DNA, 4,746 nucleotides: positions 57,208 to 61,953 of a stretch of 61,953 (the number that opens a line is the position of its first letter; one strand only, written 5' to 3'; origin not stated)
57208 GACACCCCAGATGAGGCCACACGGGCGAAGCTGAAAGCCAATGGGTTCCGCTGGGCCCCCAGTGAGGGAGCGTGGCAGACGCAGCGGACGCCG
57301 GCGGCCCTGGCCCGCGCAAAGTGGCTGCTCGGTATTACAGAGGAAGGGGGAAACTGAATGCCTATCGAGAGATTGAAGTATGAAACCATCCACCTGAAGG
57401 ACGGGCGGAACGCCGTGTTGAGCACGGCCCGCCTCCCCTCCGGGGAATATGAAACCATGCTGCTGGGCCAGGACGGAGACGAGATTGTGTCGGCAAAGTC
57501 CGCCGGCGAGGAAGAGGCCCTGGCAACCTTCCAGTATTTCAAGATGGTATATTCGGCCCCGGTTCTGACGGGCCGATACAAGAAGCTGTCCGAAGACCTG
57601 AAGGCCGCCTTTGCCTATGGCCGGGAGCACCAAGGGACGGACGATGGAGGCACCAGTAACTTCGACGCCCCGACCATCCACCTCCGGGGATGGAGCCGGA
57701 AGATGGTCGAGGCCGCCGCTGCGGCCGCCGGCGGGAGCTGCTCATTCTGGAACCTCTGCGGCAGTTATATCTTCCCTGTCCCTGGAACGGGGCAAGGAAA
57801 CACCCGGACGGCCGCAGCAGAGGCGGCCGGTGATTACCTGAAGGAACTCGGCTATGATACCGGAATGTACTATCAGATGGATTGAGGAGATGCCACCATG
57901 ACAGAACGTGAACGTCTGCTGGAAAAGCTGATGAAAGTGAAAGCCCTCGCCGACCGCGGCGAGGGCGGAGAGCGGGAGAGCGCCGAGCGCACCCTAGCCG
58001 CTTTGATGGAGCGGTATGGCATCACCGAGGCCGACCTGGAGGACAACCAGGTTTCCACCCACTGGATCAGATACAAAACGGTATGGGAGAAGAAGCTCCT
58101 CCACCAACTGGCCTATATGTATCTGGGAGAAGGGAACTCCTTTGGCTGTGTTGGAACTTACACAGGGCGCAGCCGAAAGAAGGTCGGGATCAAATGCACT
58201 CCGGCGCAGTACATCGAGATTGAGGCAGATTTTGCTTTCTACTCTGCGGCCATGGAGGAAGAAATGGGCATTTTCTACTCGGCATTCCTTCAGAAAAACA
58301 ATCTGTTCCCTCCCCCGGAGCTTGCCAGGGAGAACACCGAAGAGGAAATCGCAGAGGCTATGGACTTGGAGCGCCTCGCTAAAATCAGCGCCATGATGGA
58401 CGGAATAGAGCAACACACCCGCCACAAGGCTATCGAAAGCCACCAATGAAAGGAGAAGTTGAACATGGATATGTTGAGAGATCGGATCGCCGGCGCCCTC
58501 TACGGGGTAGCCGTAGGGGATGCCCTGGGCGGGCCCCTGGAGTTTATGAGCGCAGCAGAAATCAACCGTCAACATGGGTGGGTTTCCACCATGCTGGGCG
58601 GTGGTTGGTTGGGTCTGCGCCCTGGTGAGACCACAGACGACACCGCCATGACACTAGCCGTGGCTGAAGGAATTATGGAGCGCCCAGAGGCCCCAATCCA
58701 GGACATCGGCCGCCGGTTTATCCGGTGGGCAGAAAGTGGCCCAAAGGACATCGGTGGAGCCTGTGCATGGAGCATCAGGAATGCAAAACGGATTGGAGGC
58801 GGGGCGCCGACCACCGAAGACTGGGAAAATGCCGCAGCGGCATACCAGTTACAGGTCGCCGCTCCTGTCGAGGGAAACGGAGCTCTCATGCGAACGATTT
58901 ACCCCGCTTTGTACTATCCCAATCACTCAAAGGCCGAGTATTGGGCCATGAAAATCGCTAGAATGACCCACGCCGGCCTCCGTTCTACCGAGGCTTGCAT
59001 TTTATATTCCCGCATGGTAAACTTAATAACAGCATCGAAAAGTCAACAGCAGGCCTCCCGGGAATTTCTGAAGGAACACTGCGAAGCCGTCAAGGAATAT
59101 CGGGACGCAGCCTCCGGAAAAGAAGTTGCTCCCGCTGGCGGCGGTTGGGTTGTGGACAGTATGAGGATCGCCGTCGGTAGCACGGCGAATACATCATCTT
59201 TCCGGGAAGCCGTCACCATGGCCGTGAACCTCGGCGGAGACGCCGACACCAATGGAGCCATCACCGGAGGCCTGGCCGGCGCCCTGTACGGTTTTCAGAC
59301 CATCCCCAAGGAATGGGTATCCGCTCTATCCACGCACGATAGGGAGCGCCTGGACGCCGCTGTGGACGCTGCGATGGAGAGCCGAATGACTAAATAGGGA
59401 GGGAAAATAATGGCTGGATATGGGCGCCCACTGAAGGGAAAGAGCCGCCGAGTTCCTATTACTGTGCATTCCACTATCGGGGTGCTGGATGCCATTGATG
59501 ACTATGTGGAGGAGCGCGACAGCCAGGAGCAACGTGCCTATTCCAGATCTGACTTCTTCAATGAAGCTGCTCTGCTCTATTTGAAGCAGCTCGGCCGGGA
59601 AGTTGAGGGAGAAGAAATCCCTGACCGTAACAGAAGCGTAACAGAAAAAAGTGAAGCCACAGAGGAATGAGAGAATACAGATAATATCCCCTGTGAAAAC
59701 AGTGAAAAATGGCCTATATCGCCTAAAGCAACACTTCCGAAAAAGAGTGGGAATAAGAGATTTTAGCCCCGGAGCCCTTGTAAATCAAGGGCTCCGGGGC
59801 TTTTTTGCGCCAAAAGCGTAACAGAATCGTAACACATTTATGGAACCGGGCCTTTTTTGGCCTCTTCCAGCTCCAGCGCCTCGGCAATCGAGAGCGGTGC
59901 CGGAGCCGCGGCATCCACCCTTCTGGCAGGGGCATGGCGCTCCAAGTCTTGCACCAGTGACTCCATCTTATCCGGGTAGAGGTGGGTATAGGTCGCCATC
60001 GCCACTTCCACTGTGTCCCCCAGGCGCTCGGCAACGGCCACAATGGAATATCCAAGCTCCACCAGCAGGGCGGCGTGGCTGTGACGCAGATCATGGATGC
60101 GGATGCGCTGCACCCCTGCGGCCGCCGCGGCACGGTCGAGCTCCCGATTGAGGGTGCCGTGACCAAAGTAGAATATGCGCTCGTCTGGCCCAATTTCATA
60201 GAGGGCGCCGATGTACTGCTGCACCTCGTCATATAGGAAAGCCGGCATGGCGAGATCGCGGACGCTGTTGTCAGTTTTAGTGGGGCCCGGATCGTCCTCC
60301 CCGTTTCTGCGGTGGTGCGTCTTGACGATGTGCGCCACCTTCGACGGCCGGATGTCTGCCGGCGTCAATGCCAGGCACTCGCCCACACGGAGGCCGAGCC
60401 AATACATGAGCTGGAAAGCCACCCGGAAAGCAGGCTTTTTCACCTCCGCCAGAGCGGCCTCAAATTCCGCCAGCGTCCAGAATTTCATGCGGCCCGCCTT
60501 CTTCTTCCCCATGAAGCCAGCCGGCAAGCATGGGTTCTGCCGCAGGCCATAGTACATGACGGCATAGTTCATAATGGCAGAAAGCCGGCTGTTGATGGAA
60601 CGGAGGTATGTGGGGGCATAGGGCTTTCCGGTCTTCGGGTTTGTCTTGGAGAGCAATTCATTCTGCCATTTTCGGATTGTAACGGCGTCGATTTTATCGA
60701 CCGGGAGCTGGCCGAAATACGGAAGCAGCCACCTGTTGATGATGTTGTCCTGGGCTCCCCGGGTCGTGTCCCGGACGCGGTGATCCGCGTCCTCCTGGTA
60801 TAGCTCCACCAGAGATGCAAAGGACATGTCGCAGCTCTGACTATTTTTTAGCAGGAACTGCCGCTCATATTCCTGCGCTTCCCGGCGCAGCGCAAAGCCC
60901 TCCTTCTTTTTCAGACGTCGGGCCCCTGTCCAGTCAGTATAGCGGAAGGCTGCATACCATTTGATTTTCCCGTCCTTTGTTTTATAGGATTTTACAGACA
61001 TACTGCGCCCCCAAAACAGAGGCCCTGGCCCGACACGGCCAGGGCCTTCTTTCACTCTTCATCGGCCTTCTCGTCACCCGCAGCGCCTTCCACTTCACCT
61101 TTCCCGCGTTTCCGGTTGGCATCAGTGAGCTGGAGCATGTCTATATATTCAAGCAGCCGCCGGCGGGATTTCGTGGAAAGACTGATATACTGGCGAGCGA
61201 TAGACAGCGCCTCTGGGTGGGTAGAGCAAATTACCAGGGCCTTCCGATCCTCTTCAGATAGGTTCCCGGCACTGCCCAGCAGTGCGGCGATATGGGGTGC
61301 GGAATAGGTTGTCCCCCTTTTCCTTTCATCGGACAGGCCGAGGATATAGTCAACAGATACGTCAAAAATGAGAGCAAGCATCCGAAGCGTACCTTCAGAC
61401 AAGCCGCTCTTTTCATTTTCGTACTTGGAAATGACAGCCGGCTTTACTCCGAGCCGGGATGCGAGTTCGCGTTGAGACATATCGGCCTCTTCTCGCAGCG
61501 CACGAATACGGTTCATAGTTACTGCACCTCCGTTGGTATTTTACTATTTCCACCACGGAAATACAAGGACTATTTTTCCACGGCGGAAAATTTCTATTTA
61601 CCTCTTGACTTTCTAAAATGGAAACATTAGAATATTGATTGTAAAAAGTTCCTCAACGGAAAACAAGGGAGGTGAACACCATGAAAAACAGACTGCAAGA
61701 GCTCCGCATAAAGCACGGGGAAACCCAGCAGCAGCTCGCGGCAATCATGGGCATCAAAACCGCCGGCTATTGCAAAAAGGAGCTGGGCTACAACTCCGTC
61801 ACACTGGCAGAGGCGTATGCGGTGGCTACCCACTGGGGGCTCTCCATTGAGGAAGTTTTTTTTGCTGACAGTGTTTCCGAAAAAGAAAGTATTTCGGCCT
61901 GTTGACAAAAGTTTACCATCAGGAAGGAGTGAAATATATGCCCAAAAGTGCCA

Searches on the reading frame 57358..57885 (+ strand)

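Call 101: search_protein_families(library=phrogs, proteins=[window:57358-57885:+], max_evalue=0.00001)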
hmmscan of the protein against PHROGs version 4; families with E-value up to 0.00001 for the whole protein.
window:57358-57885:+ (175 aa): 1 family
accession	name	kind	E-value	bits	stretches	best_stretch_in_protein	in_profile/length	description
phrog_23592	-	unknown function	7.3e-08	33.8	1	73-175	4-104/104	-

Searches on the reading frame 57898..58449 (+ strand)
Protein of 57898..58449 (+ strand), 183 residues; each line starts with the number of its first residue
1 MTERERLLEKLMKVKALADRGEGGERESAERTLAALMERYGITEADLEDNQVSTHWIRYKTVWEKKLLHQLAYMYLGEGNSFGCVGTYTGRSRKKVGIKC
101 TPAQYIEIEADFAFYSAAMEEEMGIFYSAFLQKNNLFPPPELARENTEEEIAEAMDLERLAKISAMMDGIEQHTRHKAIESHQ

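Call 101: search_protein_families(library=phrogs, proteins=[window:57898-58449:+], max_evalue=0.00001)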
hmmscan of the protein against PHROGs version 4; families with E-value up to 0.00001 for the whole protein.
window:57898-58449:+ (183 aa): 1 family
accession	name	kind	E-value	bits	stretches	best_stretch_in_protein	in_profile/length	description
phrog_421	-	unknown function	3.2e-10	40.9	1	1-72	3-80/241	unknown function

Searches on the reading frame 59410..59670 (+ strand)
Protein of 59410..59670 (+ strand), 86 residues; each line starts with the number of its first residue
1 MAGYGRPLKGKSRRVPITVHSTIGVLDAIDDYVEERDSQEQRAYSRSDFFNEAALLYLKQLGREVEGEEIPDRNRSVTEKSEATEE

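Call 95: search_protein_families(library=pfam, proteins=[window:59410-59670:+], max_evalue=0.05)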
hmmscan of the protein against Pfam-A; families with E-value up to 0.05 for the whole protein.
window:59410-59670:+ (86 aa): 1 family
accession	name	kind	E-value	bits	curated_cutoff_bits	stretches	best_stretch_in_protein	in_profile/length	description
PF17237.7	Emr1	-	0.0021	18.4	25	1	32-51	8-27/44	ERMES regulator 1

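Call 107: search_protein_families(library=ncbifam, proteins=[window:59410-59670:+], max_evalue=0.01)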
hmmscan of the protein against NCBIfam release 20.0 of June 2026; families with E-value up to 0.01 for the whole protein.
window:59410-59670:+ (86 aa): 0 families

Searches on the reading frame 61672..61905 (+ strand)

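Call 95: search_protein_families(library=pfam, proteins=[window:61672-61905:+], max_evalue=0.05)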
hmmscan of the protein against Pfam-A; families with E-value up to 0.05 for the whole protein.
window:61672-61905:+ (77 aa): 1 family
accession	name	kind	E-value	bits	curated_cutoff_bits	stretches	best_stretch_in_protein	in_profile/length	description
PF01381.28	HTH_3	-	0.0004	20.8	23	1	8-61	1-54/55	Helix-turn-helix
